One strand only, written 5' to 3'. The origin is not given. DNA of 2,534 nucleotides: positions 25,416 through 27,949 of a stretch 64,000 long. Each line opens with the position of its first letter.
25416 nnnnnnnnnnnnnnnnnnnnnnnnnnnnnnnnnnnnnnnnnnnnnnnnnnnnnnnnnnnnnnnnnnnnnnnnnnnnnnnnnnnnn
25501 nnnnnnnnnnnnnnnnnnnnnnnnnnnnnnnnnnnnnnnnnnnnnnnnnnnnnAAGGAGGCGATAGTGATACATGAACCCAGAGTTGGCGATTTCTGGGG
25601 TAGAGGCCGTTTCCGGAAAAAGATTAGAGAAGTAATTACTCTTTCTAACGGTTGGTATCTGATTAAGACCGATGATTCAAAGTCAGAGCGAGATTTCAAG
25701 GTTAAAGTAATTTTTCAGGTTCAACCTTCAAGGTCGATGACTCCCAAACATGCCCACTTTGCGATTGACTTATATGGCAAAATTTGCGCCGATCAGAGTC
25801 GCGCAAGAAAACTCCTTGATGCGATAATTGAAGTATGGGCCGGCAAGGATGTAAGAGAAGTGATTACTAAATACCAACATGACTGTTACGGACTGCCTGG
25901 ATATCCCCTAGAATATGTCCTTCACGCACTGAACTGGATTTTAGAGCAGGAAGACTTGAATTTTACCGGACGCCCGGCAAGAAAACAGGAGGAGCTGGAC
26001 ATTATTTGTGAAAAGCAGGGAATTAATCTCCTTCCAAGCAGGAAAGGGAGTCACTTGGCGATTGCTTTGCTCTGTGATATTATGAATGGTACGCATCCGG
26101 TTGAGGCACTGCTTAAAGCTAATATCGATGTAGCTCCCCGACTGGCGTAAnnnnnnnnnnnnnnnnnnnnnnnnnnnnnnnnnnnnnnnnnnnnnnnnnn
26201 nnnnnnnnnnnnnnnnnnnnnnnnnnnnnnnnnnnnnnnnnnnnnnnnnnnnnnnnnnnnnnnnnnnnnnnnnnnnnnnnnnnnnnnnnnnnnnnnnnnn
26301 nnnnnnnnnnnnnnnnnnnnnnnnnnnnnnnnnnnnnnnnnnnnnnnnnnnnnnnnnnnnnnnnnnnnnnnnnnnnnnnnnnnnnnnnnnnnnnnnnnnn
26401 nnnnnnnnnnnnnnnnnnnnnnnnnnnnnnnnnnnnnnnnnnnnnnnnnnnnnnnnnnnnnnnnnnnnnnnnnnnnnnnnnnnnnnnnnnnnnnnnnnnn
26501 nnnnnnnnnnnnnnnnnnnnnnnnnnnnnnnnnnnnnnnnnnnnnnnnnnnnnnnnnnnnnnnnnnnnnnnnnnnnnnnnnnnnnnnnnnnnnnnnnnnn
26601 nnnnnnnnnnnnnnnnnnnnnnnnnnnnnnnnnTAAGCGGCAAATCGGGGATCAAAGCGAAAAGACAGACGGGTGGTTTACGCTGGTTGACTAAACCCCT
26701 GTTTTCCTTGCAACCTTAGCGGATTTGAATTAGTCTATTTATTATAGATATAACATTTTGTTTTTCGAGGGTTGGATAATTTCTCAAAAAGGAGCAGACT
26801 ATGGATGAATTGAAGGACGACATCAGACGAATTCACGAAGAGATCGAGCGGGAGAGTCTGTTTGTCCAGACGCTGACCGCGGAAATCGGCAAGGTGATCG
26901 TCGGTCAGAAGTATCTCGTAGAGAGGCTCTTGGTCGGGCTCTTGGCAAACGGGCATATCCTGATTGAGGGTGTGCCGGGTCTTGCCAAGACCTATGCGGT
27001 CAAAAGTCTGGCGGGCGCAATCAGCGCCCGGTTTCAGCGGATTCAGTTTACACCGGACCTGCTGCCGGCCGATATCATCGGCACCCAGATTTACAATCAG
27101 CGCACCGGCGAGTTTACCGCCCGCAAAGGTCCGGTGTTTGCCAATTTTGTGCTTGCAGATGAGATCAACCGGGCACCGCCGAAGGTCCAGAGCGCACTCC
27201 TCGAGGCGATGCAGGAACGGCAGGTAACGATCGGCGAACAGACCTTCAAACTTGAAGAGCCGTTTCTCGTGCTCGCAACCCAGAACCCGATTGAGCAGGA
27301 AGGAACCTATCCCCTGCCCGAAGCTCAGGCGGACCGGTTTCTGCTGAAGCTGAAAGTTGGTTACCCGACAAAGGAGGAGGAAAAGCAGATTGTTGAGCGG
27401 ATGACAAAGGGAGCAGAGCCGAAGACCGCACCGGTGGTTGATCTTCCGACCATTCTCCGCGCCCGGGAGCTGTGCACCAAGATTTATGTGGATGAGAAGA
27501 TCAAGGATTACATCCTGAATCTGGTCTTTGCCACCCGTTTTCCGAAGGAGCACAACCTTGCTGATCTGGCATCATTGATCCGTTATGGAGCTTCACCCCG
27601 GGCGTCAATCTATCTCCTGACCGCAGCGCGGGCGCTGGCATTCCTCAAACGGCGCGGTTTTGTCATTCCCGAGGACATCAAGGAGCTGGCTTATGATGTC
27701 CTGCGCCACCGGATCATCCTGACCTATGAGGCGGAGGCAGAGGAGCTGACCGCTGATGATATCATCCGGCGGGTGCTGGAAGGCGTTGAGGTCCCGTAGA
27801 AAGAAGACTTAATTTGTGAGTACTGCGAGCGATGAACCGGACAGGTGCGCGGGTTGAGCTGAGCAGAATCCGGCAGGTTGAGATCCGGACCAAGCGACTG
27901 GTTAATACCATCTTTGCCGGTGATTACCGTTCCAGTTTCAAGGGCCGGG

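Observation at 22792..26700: Low-GC island with a methyltransferase-centred three-gene operon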

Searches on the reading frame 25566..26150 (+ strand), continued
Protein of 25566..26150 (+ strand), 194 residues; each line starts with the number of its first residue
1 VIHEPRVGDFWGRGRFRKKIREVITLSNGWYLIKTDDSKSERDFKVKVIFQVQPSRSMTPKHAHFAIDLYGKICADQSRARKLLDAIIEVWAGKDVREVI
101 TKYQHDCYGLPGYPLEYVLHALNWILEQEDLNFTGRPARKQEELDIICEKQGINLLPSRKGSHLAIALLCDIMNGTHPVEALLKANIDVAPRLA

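Call 54: find_encoding_contigs(protein=P0296, flank=4000, max_places=3)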
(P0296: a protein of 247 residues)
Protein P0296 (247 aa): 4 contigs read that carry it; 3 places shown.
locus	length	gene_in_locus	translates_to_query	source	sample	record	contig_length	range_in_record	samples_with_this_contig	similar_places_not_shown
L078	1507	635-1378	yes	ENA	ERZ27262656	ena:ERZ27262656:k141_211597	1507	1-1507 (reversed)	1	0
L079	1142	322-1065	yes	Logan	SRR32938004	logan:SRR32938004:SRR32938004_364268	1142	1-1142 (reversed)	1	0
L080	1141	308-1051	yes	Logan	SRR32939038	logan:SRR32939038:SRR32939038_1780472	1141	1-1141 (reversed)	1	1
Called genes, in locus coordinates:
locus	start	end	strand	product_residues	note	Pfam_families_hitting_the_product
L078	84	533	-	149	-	PF21983:NikA-like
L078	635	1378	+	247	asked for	-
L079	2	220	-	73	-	?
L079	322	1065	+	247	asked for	-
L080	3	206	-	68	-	?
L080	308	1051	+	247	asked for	-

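Call 57: search_dna_similar(query=window:25566-26150:+, collection=plasmids, mode=protein, max_evalue=0.001)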
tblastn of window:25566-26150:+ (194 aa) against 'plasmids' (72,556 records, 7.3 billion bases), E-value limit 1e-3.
No match.

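Call 58: search_dna_similar(query=window:25566-26150:+, collection=phages, mode=protein, max_evalue=0.001)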
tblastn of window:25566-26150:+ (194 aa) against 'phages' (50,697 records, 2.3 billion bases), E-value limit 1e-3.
No match.

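Call 68: search_protein_families(library=phrogs, proteins=[window:25566-26150:+, L012:6148-7155:+], max_evalue=0.01)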
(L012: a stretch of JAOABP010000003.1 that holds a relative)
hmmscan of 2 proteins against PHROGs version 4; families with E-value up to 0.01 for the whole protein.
window:25566-26150:+ (194 aa): 0 families

L012:6148-7155:+ (335 aa): 0 families

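Call 82: search_solved_structures(query=A1, max_evalue=10)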
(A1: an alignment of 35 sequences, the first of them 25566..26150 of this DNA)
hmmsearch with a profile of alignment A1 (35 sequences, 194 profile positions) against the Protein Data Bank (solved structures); distinct sequences matched with E-value up to 10: 1.
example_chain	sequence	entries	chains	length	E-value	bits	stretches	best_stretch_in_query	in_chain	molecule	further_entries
2vnl_A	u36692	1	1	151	0.43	13.5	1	89-150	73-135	BIFUNCTIONAL TAIL PROTEIN, PIIGCN4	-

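Call 89: find_related_loci(query=A1, collection=viral_contigs, flank=4000)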
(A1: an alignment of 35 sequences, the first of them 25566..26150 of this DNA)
Query A1 (194 aa) in viral_contigs; peptide patterns used: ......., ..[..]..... (x = any residue, [..] = any of these).
34 stretches matched a pattern, but none encodes a relative of the query by tblastn (E <= 1e-3).

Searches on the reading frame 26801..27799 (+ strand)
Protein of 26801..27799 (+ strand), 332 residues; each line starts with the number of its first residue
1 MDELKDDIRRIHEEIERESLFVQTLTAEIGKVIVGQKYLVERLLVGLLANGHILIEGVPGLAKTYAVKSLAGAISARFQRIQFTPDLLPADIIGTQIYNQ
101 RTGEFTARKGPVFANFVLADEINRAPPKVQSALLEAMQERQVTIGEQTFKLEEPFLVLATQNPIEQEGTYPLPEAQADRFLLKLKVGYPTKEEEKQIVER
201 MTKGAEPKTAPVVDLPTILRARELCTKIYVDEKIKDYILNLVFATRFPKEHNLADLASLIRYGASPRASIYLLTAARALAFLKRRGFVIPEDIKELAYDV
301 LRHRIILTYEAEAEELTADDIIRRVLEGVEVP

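Call 3: search_protein_families(library=pfam, proteins=[window:26801-27799:+], max_evalue=0.1)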
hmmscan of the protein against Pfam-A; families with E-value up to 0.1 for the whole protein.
window:26801-27799:+ (332 aa): 8 families
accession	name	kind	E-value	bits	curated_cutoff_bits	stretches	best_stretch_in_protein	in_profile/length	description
PF07726.17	AAA_3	-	1.6e-66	222.6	27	1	52-182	1-131/131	ATPase family associated with various cellular activities (AAA)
PF17863.7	AAA_lid_2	-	3.8e-23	81.5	22.7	1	259-324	8-73/74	AAA lid domain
PF20030.5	bpMoxR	-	4.4e-15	55.8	27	1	24-198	5-178/205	MoxR domain in the MoxR-vWA-beta-propeller ternary systems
PF07728.20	AAA_5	-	1.1e-13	51.8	22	1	52-180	1-139/139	AAA domain (dynein-related subfamily)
PF00158.32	Sigma54_activat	-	8.6e-05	22.7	20.2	1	50-166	22-147/168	Sigma-54 interaction domain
PF00004.35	AAA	-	0.0011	19.8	21.2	1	53-163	1-110/131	ATPase family associated with various cellular activities (AAA)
PF00493.29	MCM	-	0.0021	17.7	23.3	1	49-165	56-175/224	MCM P-loop domain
PF05496.18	RuvB_N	-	0.023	14.9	27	0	50-144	33-115/159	Holliday junction DNA helicase RuvB P-loop domain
